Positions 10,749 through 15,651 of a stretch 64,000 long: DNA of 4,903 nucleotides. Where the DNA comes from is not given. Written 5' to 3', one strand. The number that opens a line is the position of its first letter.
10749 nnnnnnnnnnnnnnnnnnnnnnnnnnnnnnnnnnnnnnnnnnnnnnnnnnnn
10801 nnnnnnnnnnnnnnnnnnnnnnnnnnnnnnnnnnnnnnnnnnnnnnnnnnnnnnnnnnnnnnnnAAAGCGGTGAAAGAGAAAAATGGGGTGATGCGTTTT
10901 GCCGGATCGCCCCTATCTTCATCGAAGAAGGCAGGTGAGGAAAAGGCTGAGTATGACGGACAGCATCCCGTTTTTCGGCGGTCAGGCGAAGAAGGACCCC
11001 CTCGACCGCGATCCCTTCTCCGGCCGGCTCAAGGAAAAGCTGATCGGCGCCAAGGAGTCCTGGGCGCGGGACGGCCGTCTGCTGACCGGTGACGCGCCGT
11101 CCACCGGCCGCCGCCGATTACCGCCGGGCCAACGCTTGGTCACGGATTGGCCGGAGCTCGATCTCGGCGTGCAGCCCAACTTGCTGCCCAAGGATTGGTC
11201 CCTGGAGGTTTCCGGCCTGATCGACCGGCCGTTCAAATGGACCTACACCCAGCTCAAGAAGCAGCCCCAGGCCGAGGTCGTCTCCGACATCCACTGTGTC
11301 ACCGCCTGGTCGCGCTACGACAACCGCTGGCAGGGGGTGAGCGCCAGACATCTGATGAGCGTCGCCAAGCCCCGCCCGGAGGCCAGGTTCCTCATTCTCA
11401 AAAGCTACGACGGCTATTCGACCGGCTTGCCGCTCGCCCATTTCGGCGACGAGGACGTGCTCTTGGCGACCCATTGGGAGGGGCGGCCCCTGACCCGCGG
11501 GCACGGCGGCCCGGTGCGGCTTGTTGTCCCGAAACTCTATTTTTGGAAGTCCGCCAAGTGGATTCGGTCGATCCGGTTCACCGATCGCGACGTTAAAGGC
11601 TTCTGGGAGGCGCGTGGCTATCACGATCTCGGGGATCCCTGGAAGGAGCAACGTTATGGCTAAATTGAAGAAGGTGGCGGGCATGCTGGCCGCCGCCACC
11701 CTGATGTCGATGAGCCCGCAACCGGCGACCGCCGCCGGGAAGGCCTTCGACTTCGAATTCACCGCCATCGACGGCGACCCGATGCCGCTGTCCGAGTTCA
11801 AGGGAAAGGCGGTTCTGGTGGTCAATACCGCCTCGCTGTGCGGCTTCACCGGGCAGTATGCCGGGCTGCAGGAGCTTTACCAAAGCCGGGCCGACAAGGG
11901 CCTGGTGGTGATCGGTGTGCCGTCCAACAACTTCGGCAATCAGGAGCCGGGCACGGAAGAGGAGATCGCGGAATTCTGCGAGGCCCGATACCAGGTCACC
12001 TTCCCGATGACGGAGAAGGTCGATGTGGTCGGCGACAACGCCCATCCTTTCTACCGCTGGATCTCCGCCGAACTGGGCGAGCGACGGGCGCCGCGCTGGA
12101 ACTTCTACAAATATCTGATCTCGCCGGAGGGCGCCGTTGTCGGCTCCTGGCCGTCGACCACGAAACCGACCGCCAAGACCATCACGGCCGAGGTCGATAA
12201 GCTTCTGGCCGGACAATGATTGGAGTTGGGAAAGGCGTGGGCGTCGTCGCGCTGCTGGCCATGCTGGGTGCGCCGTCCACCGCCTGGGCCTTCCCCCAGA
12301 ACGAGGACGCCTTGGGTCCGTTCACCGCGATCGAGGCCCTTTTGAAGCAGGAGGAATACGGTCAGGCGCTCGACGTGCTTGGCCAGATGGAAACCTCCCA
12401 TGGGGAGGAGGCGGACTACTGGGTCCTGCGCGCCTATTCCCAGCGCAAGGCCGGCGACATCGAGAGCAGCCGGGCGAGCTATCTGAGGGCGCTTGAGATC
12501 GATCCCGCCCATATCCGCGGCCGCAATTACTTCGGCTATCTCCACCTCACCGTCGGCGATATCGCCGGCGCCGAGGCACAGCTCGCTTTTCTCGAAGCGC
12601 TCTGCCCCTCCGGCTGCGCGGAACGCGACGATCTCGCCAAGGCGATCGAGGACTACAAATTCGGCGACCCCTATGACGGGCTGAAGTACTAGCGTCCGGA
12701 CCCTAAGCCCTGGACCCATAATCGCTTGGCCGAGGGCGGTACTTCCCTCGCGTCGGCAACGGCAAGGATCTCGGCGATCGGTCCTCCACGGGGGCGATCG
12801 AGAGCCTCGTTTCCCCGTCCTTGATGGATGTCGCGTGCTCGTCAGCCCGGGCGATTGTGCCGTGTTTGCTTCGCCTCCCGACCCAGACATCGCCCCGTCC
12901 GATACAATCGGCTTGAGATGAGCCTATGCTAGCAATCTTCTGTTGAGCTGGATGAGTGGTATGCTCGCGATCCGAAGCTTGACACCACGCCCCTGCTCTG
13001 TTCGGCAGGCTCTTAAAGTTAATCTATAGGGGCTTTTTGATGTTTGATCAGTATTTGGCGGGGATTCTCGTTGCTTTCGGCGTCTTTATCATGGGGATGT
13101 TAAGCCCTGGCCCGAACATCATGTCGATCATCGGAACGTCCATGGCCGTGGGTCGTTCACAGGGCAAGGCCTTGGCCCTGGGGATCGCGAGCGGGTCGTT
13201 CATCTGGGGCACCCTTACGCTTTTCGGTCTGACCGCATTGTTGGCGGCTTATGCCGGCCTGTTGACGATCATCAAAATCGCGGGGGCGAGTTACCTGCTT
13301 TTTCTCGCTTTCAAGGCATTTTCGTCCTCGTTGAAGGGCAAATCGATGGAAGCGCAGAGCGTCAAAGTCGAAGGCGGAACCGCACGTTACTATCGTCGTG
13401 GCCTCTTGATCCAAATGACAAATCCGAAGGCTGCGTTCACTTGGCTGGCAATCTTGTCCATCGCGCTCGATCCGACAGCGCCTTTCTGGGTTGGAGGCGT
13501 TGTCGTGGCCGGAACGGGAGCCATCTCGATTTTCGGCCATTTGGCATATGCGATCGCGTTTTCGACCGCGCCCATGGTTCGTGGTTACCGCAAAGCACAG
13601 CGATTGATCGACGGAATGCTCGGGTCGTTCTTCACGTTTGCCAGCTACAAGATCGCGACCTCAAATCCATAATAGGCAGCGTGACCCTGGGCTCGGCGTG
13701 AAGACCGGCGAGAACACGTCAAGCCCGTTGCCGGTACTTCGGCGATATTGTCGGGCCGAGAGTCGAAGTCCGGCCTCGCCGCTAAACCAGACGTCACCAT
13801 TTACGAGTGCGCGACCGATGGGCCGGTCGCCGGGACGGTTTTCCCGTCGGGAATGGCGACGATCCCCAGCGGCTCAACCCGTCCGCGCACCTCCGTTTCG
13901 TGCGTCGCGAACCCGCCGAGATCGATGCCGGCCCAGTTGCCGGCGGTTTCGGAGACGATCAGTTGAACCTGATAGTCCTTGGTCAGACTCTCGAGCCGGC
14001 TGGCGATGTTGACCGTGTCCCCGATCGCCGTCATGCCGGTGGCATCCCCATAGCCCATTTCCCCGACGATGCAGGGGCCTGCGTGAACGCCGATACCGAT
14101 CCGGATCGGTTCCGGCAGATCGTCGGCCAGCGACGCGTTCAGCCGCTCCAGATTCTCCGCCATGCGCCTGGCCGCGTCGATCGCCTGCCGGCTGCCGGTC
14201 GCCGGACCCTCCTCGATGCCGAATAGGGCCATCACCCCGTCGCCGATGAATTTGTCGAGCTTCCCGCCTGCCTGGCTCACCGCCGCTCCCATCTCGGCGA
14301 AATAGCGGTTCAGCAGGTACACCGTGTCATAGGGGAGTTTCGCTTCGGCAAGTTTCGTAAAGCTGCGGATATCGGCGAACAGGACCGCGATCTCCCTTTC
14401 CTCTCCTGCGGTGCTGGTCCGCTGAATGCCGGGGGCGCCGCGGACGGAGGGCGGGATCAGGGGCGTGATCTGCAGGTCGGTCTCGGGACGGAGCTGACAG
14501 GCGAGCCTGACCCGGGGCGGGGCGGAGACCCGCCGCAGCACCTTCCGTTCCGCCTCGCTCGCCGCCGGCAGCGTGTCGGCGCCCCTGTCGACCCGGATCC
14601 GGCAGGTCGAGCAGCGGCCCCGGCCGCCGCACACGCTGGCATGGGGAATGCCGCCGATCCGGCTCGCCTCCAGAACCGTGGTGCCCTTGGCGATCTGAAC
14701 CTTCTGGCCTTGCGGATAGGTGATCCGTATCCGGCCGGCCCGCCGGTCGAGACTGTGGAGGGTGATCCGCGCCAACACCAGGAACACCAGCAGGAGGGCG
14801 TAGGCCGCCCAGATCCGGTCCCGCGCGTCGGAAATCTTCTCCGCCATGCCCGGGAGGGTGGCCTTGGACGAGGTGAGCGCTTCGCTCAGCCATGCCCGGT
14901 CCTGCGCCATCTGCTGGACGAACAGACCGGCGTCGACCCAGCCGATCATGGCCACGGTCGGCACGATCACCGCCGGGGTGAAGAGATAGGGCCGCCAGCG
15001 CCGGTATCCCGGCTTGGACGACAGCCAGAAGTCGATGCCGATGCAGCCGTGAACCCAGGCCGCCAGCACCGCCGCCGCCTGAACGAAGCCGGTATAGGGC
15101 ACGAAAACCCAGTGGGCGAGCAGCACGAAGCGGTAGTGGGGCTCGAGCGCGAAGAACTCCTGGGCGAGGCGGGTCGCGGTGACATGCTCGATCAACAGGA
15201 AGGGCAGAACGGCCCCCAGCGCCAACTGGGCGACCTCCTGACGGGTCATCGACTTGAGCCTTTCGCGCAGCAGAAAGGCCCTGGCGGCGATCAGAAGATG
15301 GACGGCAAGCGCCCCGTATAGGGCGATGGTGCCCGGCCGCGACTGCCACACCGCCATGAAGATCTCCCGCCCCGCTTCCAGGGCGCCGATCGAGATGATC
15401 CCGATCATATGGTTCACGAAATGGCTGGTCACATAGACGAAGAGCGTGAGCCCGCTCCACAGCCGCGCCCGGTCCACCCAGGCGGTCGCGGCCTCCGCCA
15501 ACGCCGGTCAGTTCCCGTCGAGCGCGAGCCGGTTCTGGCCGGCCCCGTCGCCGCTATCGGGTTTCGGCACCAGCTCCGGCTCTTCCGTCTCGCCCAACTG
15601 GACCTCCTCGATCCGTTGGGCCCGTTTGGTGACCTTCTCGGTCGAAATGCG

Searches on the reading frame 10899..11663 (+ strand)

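Call 16: search_protein_families(library=pfam, proteins=[window:10899-11663:+], max_evalue=0.001)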
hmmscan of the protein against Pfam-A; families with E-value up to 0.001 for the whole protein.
window:10899-11663:+ (254 aa): 1 family
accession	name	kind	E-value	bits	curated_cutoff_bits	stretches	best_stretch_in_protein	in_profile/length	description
PF00174.25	Oxidored_molyb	-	2.2e-40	138.4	24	1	93-236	5-169/169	Oxidoreductase molybdopterin binding domain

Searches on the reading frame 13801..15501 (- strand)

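Call 16: search_protein_families(library=pfam, proteins=[window:13801-15501:-], max_evalue=0.001)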
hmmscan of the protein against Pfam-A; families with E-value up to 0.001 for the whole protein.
window:13801-15501:- (566 aa): 2 families
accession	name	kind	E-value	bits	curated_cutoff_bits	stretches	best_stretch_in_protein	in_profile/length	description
PF00211.25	Guanylate_cyc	-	1.5e-20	74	21.9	1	368-519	6-150/183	Adenylate and Guanylate cyclase catalytic domain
PF00111.32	Fer2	-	1.2e-09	38.4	21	1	263-339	5-76/77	2Fe-2S iron-sulfur cluster binding domain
